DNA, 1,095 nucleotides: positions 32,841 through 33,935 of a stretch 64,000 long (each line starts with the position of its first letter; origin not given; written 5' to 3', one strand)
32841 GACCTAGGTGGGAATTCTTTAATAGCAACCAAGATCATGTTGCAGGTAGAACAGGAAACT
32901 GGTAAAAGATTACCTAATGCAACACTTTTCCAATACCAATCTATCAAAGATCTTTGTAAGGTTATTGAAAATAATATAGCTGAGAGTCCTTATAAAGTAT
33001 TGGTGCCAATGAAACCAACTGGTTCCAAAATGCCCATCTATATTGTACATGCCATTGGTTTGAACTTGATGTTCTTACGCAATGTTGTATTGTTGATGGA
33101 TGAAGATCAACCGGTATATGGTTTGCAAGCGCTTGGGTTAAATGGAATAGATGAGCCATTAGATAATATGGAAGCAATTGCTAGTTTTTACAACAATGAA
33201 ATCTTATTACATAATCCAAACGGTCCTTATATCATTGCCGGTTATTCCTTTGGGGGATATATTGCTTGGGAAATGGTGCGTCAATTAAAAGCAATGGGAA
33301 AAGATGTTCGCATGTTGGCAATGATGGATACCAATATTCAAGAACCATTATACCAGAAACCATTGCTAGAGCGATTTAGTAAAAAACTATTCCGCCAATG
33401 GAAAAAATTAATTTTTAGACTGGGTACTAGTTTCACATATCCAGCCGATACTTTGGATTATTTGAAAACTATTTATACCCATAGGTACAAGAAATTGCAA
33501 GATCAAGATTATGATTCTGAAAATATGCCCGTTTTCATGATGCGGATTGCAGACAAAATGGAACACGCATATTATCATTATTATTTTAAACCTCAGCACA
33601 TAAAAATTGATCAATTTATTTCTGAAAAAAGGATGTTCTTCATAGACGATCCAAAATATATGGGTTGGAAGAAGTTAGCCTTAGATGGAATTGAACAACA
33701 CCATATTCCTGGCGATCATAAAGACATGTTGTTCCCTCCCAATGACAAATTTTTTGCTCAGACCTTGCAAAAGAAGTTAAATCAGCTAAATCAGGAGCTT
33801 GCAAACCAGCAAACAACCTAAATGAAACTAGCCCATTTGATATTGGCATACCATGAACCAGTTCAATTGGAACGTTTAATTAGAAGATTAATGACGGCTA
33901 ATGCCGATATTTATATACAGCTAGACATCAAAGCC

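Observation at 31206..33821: Stand-alone A-T-TE enzyme with a glycine-like specificity code (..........) and no condensation domain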

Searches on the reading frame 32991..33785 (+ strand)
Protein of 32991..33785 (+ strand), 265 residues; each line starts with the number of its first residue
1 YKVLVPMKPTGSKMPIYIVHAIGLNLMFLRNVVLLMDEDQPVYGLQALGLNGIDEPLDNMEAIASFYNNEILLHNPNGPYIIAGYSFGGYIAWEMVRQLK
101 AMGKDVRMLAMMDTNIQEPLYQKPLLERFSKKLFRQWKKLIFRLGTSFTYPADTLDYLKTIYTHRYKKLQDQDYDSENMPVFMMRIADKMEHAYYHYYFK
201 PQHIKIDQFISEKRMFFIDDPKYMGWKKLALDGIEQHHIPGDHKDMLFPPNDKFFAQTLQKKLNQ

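Call 16: find_related_loci(query=A1, collection=genome_contigs, flank=10000)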
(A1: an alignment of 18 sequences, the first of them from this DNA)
Query A1 (265 aa) in genome_contigs; peptide patterns used: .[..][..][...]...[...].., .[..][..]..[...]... (x = any residue, [..] = any of these).
600 stretches matched a pattern (row limit reached: there are more); 513 encode a relative of the query (tblastn E <= 1e-3); the best 80 are kept; 80 distinct loci.
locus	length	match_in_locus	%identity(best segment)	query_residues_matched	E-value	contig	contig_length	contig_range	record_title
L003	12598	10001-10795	65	1-265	4e-113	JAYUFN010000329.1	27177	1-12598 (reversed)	MAG: Bacteroidota bacterium isolate GFS_7752 GFS_7752_328, whole genome shotgun sequence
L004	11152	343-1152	51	1-265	1e-87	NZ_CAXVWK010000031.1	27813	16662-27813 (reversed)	MAG: Mucilaginibacter sp. isolate coassembly-bin315 k141_1492065, whole genome shotgun sequence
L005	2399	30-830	48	1-265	8e-86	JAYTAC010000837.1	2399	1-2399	MAG: Spirosoma sp. isolate GFS_13822 GFS_13822_836, whole genome shotgun sequence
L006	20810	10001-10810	47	1-265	4e-81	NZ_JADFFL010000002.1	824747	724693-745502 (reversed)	Mucilaginibacter myungsuensis strain KCTC 22746 KCTC22746_Contigs_02, whole genome shotgun sequence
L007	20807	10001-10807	47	1-264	2e-80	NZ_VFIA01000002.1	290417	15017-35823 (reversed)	Spirosoma utsteinense strain LMG 31447 Contig00002, whole genome shotgun sequence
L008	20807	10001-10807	48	1-264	3e-80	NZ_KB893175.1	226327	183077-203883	Spirosoma panaciterrae DSM 21099 B153DRAFT_scaffold_11.12, whole genome shotgun sequence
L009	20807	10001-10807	47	1-264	8e-80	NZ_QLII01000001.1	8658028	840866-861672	Spirosoma telluris strain HMF3257 contig00001, whole genome shotgun sequence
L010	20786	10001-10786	48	1-264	5e-80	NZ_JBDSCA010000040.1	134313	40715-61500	MAG: Mucilaginibacter sp. isolate cluster1_bin.146 k127_14225474, whole genome shotgun sequence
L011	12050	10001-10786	47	1-265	4e-80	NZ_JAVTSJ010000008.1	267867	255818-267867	Pedobacter aquatilis strain MADA_852 contig_0008, whole genome shotgun sequence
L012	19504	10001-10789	46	1-264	2e-79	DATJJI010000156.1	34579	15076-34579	MAG TPA_asm: Mucilaginibacter sp. isolate SMAG_U15561 k141_7622346, whole genome shotgun sequence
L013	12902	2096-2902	48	1-264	1e-79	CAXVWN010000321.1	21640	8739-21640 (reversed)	MAG: Spirosoma sp. isolate coassembly-bin324 genome assembly, contig: k141_4275633, whole genome shotgun sequence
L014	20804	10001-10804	49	4-265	3e-79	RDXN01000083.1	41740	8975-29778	MAG: Cytophagales bacterium isolate PH2015_12D_54_44 PH2015_12D_scaffold_191, whole genome shotgun sequence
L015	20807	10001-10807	46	1-264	4e-79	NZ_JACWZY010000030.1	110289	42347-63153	Spirosoma profusum strain BT702 NODE_30_length_110289_cov_18.282383, whole genome shotgun sequence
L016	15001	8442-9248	48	1-264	5e-78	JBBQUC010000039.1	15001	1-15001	MAG: Cytophagales bacterium isolate Co_metawrap_1881 Cmw_1881_k141_17009237_length_15001_cov_7.0000, whole genome shotgu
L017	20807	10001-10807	44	1-264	3e-78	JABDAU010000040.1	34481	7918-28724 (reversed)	MAG: Bacteroidetes bacterium isolate BWOrgHeat_Nextera53_MAG2 3300020668.a:Ga0206937_10064, whole genome shotgun sequenc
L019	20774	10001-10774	49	1-253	4e-77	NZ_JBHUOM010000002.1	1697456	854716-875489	Spirosoma flavum strain KCTC 52490 platanus_K_17_124_2, whole genome shotgun sequence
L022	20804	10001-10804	45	2-264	6e-75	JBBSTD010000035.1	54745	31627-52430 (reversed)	MAG: Cytophagales bacterium isolate SVL2_sbin.12 SVL2_sbin.12_K_1003357_L_54745_cov_16.5216, whole genome shotgun sequen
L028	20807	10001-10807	45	1-264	5e-73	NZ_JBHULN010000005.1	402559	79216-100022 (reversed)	Spirosoma soli strain KCTC 42805 spades_K_17_127_5, whole genome shotgun sequence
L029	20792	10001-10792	45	1-265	1e-72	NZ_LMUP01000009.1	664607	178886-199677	Pedobacter sp. L105 NODE_10_length_664521_cov_9.132494, whole genome shotgun sequence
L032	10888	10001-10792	43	1-265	8e-72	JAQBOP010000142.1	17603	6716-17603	MAG: Mucilaginibacter sp. isolate RYN_323 scaffold_1163778, whole genome shotgun sequence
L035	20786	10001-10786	43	1-265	1e-70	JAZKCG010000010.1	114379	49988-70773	MAG: Bacteroidota bacterium isolate ADI_H3L2_122-bin022 ADIH3L2_B022_0_000000000010, whole genome shotgun sequence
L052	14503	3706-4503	43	4-265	3e-67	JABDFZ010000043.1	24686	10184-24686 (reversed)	MAG: Bacteroidetes bacterium isolate BWOrgHeat_Nextera20_MAG2 3300020996.a:Ga0206904_1079, whole genome shotgun sequence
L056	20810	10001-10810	43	1-265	4e-67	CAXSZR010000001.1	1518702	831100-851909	MAG TPA_asm: uncultured Mucilaginibacter sp. isolate private_GTX0158_metawrap_bin.2 genome assembly, contig: private_GTX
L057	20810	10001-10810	43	1-265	6e-67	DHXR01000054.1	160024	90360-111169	MAG TPA_asm: Mucilaginibacter sp. UBA5151 UBA5151_contig_541, whole genome shotgun sequence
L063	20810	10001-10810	43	1-265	9e-67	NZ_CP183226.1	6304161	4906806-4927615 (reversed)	Mucilaginibacter sp. SP1R1 chromosome, complete genome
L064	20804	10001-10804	44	2-265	1e-66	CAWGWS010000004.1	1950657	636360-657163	MAG: uncultured Cytophagales bacterium isolate MFD02581.bin.1.29 genome assembly, contig: contig_17760, whole genome sho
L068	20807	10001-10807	44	1-265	2e-66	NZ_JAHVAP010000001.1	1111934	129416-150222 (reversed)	Mucilaginibacter phenanthrenivorans strain BJC16-A38 contig00001, whole genome shotgun sequence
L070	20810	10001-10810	44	1-265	3e-66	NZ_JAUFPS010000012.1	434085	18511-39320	Mucilaginibacter flavus strain CECT 7857 soapdenovo_K_83_12, whole genome shotgun sequence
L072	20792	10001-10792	44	4-265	5e-66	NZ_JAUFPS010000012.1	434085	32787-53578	Mucilaginibacter flavus strain CECT 7857 soapdenovo_K_83_12, whole genome shotgun sequence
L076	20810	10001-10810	43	1-265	4e-66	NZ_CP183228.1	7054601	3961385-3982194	Mucilaginibacter sp. FT3.2 chromosome, complete genome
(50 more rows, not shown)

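Call 21: search_protein_families(library=pfam, proteins=[L076:4251-5600:+, L028:18883-20097:-, L064:98-6721:+, L068:3601-4212:+, L056:11739-12911:+, L052:4540-5301:+, L068:2070-3569:+, L057:6873-8057:+, L063:8-1906:+], max_evalue=0.00001)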
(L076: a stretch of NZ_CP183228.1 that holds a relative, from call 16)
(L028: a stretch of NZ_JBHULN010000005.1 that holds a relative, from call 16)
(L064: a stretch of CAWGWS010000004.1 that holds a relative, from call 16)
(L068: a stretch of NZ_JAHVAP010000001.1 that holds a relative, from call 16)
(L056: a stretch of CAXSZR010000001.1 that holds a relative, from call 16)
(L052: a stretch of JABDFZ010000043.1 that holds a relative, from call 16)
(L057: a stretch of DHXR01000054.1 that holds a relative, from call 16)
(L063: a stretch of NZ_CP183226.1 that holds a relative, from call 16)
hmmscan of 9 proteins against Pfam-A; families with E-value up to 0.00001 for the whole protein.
L076:4251-5600:+ (450 aa): 2 families
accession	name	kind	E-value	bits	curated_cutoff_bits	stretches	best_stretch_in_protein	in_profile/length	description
PF13440.11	Polysacc_synt_3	-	1.5e-18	67.5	23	1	31-329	1-290/293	Polysaccharide biosynthesis protein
PF01943.22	Polysacc_synt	-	6.6e-13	49.1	28.2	1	13-279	6-272/274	Polysaccharide biosynthesis protein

L028:18883-20097:- (404 aa): 2 families
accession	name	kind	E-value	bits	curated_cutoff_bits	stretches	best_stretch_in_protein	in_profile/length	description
PF13692.12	Glyco_trans_1_4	-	2.7e-14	54.1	27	1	225-359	1-142/142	Glycosyl transferases group 1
PF00534.26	Glycos_transf_1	-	1.7e-06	28.1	26.4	0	220-364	10-160/172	Glycosyl transferases group 1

L064:98-6721:+ (2208 aa): 10 families
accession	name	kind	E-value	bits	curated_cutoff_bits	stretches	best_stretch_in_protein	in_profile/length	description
PF00109.32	ketoacyl-synt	-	3.9e-67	226.9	20.8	1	560-808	3-252/252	Beta-ketoacyl synthase, N-terminal domain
PF00501.34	AMP-binding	-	1e-50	173.1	29.9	1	8-310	46-384/384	AMP-binding enzyme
PF00698.26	Acyl_transf_1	-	3.9e-50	171.6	32.7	1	1104-1376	1-268/319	Acyl transferase domain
PF00202.27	Aminotran_3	-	6.9e-49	167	30.5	1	1757-2113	9-370/403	Aminotransferase class-III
PF02801.28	Ketoacyl-synt_C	-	1.7e-42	144.6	20.8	1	817-933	2-118/119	Beta-ketoacyl synthase, C-terminal domain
PF00550.31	PP-binding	-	5.4e-21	75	20.8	2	1498-1563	3-67/67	Phosphopantetheine attachment site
PF16197.11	KAsynt_C_assoc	-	2.3e-13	50.9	33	1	936-1075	1-111/111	Ketoacyl-synthetase C-terminal extension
PF13193.12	AMP-binding_C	-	1.7e-11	45.3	24.5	1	374-447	1-76/76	AMP-binding enzyme C-terminal domain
PF22621.2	CurL-like_PKS_C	-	2.7e-10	40.5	27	1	1023-1086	1-64/64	CurL-like, PKS C-terminal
PF22336.2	RhiE-like_linker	-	5.6e-06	26.7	27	0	1028-1087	3-61/67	RhiE-like, KS-MAT linker domain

L068:3601-4212:+ (204 aa): 2 families
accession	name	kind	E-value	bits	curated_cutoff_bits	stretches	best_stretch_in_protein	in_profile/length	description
PF00132.30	Hexapep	-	1.7e-16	59.6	27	1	141-175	2-36/36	Bacterial transferase hexapeptide (six repeats)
PF14602.12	Hexapep_2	-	1.5e-12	47.4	27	1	141-175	2-34/34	Hexapeptide repeat of succinyl-transferase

L056:11739-12911:+ (391 aa): 4 families
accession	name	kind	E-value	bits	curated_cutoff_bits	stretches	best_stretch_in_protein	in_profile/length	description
PF00535.33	Glycos_transf_2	-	5e-18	66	23.3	1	52-215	2-166/168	Glycosyl transferase family 2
PF13641.12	Glyco_tranf_2_3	-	1.5e-15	58.2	27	1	48-263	1-226/230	Glycosyltransferase like family 2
PF13632.12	Glyco_trans_2_3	-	6.7e-14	52.6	27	1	131-341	3-195/198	Glycosyl transferase family group 2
PF13506.12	Glyco_transf_21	-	3e-09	37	21.7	1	112-263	16-171/174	Glycosyl transferase family 21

L052:4540-5301:+ (254 aa): 2 families
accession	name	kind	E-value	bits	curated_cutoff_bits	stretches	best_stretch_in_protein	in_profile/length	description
PF22624.1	AASDHPPT_N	-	1.1e-12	48.4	27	1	49-128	15-97/100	4'-phosphopantetheinyl transferase, N-terminal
PF01648.25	ACPS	-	1.1e-11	45.2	25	1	133-200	2-78/111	4'-phosphopantetheinyl transferase superfamily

L068:2070-3569:+ (500 aa): 1 family
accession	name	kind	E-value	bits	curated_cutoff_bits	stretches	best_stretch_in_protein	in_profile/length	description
PF04932.20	Wzy_C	-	2.3e-11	44.1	31.7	1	282-419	4-149/149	O-Antigen ligase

L057:6873-8057:+ (395 aa): 3 families
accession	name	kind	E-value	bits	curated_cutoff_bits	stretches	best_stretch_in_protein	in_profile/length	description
PF13641.12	Glyco_tranf_2_3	-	7.5e-21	75.6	27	1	50-268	3-228/230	Glycosyltransferase like family 2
PF13632.12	Glyco_trans_2_3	-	8e-15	55.6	27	1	134-333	4-183/198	Glycosyl transferase family group 2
PF00535.33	Glycos_transf_2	-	2.7e-10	40.9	23.3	1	52-215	2-166/168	Glycosyl transferase family 2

L063:8-1906:+ (633 aa): 1 family
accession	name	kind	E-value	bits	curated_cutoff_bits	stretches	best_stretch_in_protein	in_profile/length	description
PF13614.12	AAA_31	-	1.6e-08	35.2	27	1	459-576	2-132/177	AAA domain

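Call 22: search_protein_families(library=pfam, proteins=[L022:12346-14694:-, L008:19000-20004:-, L028:17884-18834:+, L063:10878-12017:-, L019:19803-20750:-, L022:19006-19860:-, L029:6818-7288:-, L032:7374-8012:-, L035:10817-11806:+], max_evalue=0.00001)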
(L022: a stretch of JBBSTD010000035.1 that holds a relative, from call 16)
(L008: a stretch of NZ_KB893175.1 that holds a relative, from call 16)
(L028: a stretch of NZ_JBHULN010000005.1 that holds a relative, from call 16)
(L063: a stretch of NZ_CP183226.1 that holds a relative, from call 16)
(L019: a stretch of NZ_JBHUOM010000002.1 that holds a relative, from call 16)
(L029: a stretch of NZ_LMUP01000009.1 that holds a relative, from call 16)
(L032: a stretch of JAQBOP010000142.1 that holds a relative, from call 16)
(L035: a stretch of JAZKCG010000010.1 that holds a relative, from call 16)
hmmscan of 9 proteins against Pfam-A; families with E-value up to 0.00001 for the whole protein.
L022:12346-14694:- (782 aa): 1 family
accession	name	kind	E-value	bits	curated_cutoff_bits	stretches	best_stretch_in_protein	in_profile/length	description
PF18962.6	Por_Secre_tail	-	2.5e-09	37.7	27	1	704-778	1-73/75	Secretion system C-terminal sorting domain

L008:19000-20004:- (334 aa): 1 family
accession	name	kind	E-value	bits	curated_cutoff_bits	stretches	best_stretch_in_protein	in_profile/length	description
PF13585.12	CHU_C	-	1e-16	61.3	27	1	245-316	3-75/86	CHU_C Type IX secretion signal domain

L028:17884-18834:+ (317 aa): 0 families

L063:10878-12017:- (379 aa): 1 family
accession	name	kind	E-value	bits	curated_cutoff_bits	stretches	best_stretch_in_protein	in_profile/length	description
PF01757.29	Acyl_transf_3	-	6.2e-25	88.4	31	1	21-356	3-321/326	Acyltransferase domain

L019:19803-20750:- (315 aa): 5 families
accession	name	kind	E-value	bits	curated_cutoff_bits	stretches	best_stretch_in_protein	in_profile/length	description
PF00534.26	Glycos_transf_1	-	3.8e-29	101.9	26.4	1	128-282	14-169/172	Glycosyl transferases group 1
PF13692.12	Glyco_trans_1_4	-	3.6e-24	86.1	27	1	132-270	4-141/142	Glycosyl transferases group 1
PF13439.12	Glyco_transf_4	-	1.5e-14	54.8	28.5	1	5-108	63-169/170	Glycosyltransferase Family 4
PF13524.12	Glyco_trans_1_2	-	8e-10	39.3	25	1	194-300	33-144/144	Glycosyl transferase-like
PF13579.12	Glyco_trans_4_4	-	3.7e-06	27.8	29.7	1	22-103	79-157/158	Glycosyl transferase 4-like domain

L022:19006-19860:- (284 aa): 2 families
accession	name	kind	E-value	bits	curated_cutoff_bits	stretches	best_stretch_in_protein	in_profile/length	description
PF00535.33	Glycos_transf_2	-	2.4e-25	89.8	23.3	1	45-200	1-162/168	Glycosyl transferase family 2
PF13641.12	Glyco_tranf_2_3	-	3.7e-07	30.8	27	1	44-150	3-119/230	Glycosyltransferase like family 2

L029:6818-7288:- (156 aa): 1 family
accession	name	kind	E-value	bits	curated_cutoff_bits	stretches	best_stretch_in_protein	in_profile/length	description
PF04073.20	tRNA_edit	-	3.6e-21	76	25.5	1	26-145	3-122/123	Aminoacyl-tRNA editing domain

L032:7374-8012:- (212 aa): 1 family
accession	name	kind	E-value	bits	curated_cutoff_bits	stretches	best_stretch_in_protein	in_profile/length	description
PF21780.2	DUF6875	-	1.6e-62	211.1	24.5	1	37-202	6-170/178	Domain of unknown function (DUF6875)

L035:10817-11806:+ (330 aa): 1 family
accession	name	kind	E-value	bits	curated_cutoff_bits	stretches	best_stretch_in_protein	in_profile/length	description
PF00534.26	Glycos_transf_1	-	5e-06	26.6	26.4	0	186-249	62-125/172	Glycosyl transferases group 1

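Call 34: predict_structure(alignment_id=A1)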
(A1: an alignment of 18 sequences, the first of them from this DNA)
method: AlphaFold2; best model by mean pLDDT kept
length: 265 residues; sequences in the alignment: 18
mean_pLDDT: 91.7   pTM: 0.90
mean pLDDT of the five models: 91.7, 91.5, 90.4, 90.3, 88.8
residues with pLDDT >= 90: 191; 70-90: 65; 50-70: 9; < 50: 0
segments of 3 or more residues with pLDDT < 50: none
pLDDT, mean of each block of 10 residues (from residue 1): 93 96 78 96 94 90 98 97 96 98 98 88 86 91 93 89 85 70 88 91 97 91 94 97 91 97 97
secondary structure, 60 per line:
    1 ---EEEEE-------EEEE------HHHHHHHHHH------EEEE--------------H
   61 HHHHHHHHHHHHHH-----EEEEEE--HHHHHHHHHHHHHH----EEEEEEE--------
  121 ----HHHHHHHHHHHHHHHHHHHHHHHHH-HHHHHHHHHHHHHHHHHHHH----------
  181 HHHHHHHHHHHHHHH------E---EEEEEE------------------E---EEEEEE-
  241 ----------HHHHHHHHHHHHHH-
elements in order: E4-8 E16-19 H26-35 E42-45 H60-74 E80-85 H88-101 E106-112 H125-149 H151-170 H181-195 E206-211 E234-239 H251-264
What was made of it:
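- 32991..33785 (+): Type I thioesterase-fold domain (residues 596-860). Triad: Ser681 (nt 33246-33248), Asp708 (nt 33327-33329), His838 (nt 33717-33719). AlphaFold2 model with pLDDT 91.7 (call 34).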

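Call 36: fold_search(model_id=the predicted structure, library=pdb)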
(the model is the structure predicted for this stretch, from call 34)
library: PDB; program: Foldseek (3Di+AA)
matches with E <= 10: 1614; with E <= 0.001: 934
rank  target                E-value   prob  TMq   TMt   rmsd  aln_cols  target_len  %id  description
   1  7crn_C                1.0e-15  1.00  0.67  0.67   8.5       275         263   22  The Functional Characterization and Crystal Structure of the Bifunctional Thioesterase Catalyzing Epimerization and Cy (released 2021-08-18)
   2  4zxh                  2.5e-15  1.00  0.68  0.15   9.5       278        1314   22  Crystal Structure of holo-AB3403 a four domain nonribosomal peptide synthetase from Acinetobacter Baumanii (released 2015-12-30)
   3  7dxo_A                3.2e-15  1.00  0.67  0.67   8.7       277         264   19  The mutant of bifunctional thioesterase catalyzing epimerization and cyclization (released 2022-01-26)
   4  7crn_A                4.2e-15  1.00  0.66  0.66   8.9       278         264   20  The Functional Characterization and Crystal Structure of the Bifunctional Thioesterase Catalyzing Epimerization and Cy (released 2021-08-18)
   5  5v3x_A                7.6e-15  1.00  0.67  0.66   8.3       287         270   17  Crystal Structure of Mtb Pks13 Thioesterase domain in complex with inhibitor TAM1 (released 2017-07-05)
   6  5v40_A                8.0e-15  1.00  0.65  0.63   8.6       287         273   18  Crystal Structure of Mtb Pks13 Thioesterase domain in complex with inhibitor TAM6 (released 2017-07-05)
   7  8q0t_B                8.5e-15  1.00  0.66  0.65   8.5       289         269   18  Identification and optimisation of novel inhibitors of the Polyketide synthetase 13 thioesterase domain with antituber (released 2023-11-22)
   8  5v41_B                1.0e-14  1.00  0.67  0.66   7.8       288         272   16  Crystal Structure of Mtb Pks13 Thioesterase domain in complex with inhibitor TAM5 (released 2017-07-05)
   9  5v3y_B                1.0e-14  1.00  0.66  0.64   8.3       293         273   17  Crystal Structure of Mtb Pks13 Thioesterase domain in complex with inhibitor TAM16 (released 2017-07-05)
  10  7m7v_A                1.4e-14  1.00  0.64  0.64   8.5       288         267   18  Crystal Structure of Mtb Pks13 Thioesterase domain in complex with Compound 6 (released 2022-02-16)
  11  8q0u_B                1.9e-14  1.00  0.65  0.63   8.3       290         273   18  Identification and optimisation of novel inhibitors of the Polyketide synthetase 13 thioesterase domain with antituber (released 2023-11-22)
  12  5v42_B                2.3e-14  1.00  0.66  0.65   8.5       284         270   18  Crystal Structure of Mtb Pks13 Thioesterase domain in complex with inhibitor TAM3 (released 2017-07-05)
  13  5v3w_A                2.4e-14  1.00  0.67  0.64   8.2       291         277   18  Crystal Structure of the Apo form of Thioesterase domain of Mtb Pks13 (released 2017-07-05)
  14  5v3x_B                2.7e-14  1.00  0.65  0.64   8.4       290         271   17  Crystal Structure of Mtb Pks13 Thioesterase domain in complex with inhibitor TAM1 (released 2017-07-05)
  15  5v3w_B                3.7e-14  1.00  0.66  0.65   8.8       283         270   18  Crystal Structure of the Apo form of Thioesterase domain of Mtb Pks13 (released 2017-07-05)
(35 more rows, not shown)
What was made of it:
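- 32991..33785 (+): Foldseek matches to NRPS/PKS TEs, including AB3403-TE and Pks13-TE (call 36).
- On Type I thioesterase (alpha/beta hydrolase) domain: AlphaFold2 pLDDT is 91.7, and Foldseek probability is 1.0 to NRPS/PKS TEs (calls 34, 36).
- Closest known: AB3403. Same: Its TE is among the top fold matches (call 36).
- Closest known: Pks13 thioesterase domain. Same: It has the type I TE fold with a Ser-Asp-His triad and a helical lid, and it is among the best structural matches (E about 1e-14, TM about 0.66, call 36).
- Pks13-TE is among the best fold matches (call 36). TE domains are known to oligomerise and cyclise; Foldseek hits include cyclising and dimerising TEs (call 36).
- Tried and rejected: AlphaFold2 plus Foldseek gives equal similarity to cyclising, hydrolysing and sugar-acylating TEs (calls 34, 36), so this was uninformative.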
